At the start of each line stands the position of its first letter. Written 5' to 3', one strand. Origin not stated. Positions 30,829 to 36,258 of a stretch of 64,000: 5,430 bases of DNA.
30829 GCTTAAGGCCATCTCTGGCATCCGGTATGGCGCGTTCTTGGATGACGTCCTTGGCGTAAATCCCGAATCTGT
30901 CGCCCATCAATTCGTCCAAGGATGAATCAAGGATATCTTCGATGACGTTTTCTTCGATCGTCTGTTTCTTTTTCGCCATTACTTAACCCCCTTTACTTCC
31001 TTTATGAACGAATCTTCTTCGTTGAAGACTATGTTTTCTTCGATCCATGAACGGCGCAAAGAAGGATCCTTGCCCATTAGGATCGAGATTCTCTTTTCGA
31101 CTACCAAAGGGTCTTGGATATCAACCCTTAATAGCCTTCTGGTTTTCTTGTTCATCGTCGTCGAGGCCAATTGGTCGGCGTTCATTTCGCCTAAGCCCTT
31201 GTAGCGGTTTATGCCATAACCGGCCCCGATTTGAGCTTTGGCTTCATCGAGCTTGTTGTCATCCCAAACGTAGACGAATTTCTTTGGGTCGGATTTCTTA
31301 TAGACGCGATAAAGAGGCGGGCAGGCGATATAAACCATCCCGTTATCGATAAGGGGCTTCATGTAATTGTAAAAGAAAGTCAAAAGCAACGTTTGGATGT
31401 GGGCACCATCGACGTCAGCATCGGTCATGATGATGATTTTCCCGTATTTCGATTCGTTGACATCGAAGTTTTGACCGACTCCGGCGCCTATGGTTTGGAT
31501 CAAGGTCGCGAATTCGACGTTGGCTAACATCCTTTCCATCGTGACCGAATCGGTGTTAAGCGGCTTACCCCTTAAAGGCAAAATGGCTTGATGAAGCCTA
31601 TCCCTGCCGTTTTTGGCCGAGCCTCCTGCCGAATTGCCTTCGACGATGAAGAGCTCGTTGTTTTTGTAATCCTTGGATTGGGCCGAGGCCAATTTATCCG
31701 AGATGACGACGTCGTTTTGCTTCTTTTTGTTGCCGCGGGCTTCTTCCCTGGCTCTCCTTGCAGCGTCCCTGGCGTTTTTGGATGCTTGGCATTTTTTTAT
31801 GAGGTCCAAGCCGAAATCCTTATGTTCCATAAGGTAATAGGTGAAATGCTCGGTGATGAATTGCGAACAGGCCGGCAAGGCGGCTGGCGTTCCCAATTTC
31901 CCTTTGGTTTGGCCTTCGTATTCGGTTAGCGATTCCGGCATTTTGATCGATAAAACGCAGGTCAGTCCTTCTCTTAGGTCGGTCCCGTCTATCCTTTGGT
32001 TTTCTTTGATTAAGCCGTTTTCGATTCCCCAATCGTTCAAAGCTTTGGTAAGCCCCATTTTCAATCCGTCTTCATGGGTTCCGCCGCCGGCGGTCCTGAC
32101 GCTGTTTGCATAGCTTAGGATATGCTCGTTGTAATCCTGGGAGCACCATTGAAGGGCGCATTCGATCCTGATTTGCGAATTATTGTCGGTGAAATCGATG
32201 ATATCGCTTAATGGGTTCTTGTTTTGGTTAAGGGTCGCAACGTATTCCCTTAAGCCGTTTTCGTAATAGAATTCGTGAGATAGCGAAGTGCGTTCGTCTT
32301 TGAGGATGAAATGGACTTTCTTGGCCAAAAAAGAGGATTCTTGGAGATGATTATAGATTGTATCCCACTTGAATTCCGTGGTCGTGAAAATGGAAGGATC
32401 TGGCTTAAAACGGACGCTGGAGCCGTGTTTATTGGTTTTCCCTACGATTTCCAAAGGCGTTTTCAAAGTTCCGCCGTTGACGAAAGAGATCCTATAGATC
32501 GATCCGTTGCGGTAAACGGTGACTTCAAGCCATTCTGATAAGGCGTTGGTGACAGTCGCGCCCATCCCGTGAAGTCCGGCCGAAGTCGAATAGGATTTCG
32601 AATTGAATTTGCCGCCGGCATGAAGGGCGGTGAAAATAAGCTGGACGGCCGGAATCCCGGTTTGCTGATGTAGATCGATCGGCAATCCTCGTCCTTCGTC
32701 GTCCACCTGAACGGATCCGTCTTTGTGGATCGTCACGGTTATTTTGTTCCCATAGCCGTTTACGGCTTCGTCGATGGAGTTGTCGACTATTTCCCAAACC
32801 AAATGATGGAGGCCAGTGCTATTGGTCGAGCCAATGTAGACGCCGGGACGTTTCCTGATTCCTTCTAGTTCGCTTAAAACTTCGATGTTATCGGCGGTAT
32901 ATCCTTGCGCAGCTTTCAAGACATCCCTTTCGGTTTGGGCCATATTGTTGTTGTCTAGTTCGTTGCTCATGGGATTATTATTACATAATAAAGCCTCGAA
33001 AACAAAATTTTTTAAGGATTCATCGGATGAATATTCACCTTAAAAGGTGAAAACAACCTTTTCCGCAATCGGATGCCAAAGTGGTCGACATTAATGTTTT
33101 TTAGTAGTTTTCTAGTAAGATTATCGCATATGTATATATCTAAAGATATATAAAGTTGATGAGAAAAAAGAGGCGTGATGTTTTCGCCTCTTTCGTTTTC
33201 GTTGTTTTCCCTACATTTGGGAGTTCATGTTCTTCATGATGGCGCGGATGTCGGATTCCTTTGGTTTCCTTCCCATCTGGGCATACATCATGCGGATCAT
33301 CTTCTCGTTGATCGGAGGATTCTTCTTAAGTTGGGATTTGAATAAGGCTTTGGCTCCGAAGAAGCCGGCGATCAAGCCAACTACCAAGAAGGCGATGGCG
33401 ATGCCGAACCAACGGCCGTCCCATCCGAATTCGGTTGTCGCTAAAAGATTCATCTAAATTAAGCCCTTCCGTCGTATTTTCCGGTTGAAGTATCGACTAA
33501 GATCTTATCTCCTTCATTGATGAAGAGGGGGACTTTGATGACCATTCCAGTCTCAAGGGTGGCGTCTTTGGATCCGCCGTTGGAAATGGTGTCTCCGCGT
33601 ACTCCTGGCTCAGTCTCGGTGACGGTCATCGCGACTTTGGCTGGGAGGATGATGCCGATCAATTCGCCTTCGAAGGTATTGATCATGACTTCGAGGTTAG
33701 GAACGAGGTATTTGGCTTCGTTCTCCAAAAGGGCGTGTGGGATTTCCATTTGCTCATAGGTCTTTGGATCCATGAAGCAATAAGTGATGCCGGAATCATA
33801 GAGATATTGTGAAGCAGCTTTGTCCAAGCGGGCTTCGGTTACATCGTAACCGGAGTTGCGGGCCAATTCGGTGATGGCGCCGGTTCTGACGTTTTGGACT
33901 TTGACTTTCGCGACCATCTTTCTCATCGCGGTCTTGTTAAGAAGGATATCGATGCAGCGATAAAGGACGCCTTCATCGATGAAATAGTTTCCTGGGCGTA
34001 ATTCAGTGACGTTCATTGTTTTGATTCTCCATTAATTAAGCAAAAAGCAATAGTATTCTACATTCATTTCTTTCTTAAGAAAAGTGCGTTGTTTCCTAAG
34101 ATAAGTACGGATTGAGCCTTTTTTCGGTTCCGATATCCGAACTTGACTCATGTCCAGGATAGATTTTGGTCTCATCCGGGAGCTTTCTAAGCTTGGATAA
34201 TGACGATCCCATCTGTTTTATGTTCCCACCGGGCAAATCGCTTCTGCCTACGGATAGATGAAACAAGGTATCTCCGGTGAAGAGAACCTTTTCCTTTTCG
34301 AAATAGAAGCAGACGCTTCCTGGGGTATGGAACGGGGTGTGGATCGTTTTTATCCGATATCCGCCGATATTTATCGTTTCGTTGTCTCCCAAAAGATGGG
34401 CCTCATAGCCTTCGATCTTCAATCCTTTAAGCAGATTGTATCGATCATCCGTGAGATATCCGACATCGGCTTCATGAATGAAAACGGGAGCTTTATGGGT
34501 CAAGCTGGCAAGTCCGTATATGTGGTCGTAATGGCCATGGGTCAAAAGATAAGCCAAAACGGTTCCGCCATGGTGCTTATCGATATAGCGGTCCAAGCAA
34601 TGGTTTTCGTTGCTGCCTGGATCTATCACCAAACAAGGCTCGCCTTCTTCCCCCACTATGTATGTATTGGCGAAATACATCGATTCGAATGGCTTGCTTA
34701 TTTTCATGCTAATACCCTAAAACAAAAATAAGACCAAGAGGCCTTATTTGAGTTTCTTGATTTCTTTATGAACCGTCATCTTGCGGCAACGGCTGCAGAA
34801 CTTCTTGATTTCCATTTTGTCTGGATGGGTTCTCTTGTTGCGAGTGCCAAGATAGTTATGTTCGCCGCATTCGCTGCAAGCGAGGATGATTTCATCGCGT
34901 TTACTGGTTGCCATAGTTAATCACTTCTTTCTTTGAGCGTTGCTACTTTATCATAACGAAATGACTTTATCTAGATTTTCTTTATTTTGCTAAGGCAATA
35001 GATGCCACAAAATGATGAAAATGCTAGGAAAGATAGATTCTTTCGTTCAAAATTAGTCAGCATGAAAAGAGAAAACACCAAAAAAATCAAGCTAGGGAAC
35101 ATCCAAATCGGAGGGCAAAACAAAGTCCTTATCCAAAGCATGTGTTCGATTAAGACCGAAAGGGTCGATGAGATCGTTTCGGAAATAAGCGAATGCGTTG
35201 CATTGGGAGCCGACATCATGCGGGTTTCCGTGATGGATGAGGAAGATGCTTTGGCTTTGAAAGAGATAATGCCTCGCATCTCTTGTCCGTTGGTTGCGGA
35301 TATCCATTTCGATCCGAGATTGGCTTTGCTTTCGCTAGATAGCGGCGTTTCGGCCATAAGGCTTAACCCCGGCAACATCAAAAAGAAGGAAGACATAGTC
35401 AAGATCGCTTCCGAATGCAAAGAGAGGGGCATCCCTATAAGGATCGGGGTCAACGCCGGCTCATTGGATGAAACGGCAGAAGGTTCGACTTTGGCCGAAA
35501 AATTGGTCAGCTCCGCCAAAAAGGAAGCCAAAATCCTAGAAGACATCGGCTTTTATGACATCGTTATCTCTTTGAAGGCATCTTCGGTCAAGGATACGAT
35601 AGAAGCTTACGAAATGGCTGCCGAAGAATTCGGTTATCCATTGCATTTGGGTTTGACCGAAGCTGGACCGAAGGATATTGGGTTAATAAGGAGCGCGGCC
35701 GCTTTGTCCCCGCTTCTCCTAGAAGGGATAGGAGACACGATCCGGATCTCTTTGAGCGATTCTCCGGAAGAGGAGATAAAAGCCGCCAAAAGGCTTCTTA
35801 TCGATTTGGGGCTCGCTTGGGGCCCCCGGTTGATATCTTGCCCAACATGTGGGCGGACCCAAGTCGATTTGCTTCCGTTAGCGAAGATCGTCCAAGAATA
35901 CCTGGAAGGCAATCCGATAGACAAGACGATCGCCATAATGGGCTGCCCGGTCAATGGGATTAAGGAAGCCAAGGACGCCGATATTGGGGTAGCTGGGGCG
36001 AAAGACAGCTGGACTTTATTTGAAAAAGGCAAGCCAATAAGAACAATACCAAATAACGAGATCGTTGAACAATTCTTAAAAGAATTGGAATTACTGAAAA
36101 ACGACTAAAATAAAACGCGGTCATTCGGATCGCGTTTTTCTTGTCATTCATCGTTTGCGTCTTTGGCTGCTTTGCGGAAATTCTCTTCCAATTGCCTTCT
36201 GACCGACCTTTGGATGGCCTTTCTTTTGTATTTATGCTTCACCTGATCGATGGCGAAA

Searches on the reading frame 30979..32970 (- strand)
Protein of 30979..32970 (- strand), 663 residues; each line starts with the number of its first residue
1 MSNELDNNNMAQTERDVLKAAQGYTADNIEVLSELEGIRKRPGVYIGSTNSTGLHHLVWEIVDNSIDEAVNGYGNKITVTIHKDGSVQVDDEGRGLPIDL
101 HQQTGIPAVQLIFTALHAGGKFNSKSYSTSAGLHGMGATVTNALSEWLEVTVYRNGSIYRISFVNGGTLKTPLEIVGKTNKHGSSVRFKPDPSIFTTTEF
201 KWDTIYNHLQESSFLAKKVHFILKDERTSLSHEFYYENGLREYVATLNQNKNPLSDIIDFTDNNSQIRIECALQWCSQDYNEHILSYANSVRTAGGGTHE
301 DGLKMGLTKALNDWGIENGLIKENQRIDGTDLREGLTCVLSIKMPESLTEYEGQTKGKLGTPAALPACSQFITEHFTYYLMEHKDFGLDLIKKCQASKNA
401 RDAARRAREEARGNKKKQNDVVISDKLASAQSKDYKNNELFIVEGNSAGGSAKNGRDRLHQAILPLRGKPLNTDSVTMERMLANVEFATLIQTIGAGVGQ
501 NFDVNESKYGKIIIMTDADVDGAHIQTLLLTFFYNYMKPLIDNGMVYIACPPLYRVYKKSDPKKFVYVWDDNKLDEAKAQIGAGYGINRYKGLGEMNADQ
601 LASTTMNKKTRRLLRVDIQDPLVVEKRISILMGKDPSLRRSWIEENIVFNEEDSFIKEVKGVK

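Call 20: search_protein_families(library=pfam, max_evalue=0.001, proteins=[window:30979-32970:-])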
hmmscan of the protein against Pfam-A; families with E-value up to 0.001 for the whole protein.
window:30979-32970:- (663 aa): 4 families
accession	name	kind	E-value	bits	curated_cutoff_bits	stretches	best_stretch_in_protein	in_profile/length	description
PF00204.31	DNA_gyraseB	-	7.1e-49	166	27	1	239-409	1-172/173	DNA gyrase B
PF00986.26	DNA_gyraseB_C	-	5e-23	81.5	29.8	1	584-644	3-63/63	DNA gyrase B subunit, carboxyl terminus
PF01751.28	Toprim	-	8.1e-17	61.6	23.1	1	439-549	1-94/96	Toprim domain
PF02518.31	HATPase_c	-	2.3e-15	57.4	26.4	1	50-189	2-106/111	Histidine kinase-, DNA gyrase B-, and HSP90-like ATPase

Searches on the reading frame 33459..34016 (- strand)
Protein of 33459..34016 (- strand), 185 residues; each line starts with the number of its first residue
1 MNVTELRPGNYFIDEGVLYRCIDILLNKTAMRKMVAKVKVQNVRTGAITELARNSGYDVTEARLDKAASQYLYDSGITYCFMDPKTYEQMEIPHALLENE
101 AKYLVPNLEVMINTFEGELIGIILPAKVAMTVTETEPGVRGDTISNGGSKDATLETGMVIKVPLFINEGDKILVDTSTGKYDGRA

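Call 55: search_protein_families(library=pfam, max_evalue=0.001, proteins=[window:33459-34016:-])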
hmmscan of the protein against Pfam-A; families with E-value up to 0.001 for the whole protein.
window:33459-34016:- (185 aa): 3 families
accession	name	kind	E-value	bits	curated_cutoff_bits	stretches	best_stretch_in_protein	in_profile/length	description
PF09285.17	Elong-fact-P_C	-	6.9e-26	90.2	25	1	128-184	1-56/56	Elongation factor P, C-terminal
PF01132.26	EFP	-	3.8e-17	62.4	27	1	70-120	4-54/54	Elongation factor P (EF-P) OB domain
PF08207.18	EFP_N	-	1.9e-08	34.6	23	1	3-55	2-54/58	Elongation factor P (EF-P) KOW-like domain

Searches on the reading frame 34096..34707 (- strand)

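Call 55: search_protein_families(library=pfam, max_evalue=0.001, proteins=[window:34096-34707:-])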
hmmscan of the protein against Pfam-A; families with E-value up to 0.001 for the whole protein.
window:34096-34707:- (203 aa): 3 families
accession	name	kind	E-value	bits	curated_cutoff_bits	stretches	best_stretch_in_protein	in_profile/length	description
PF00753.33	Lactamase_B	-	5.1e-25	89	22.7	1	12-186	5-196/196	Metallo-beta-lactamase superfamily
PF19583.5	ODP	-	5.6e-07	30.1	27.2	1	13-148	3-137/194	ODP family beta lactamase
PF12706.13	Lactamase_B_2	-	2.5e-06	27.7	27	1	50-147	31-143/200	Beta-lactamase superfamily domain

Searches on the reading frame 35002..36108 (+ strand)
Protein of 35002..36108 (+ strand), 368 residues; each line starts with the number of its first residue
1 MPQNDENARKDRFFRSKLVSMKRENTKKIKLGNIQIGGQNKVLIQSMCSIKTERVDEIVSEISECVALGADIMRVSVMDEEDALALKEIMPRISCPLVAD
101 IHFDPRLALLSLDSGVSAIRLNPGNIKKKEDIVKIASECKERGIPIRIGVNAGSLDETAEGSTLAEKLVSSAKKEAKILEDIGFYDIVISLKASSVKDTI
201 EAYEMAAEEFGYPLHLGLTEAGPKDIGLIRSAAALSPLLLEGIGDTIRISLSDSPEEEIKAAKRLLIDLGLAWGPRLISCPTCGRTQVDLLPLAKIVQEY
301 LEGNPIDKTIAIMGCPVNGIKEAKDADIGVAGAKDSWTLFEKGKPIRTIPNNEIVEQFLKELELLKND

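Call 55: search_protein_families(library=pfam, max_evalue=0.001, proteins=[window:35002-36108:+])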
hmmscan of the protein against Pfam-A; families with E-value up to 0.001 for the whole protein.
window:35002-36108:+ (368 aa): 1 family
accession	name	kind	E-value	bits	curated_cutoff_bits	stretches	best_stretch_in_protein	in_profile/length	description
PF04551.19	GcpE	-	5.1e-123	410.9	32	1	26-363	1-342/343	GcpE protein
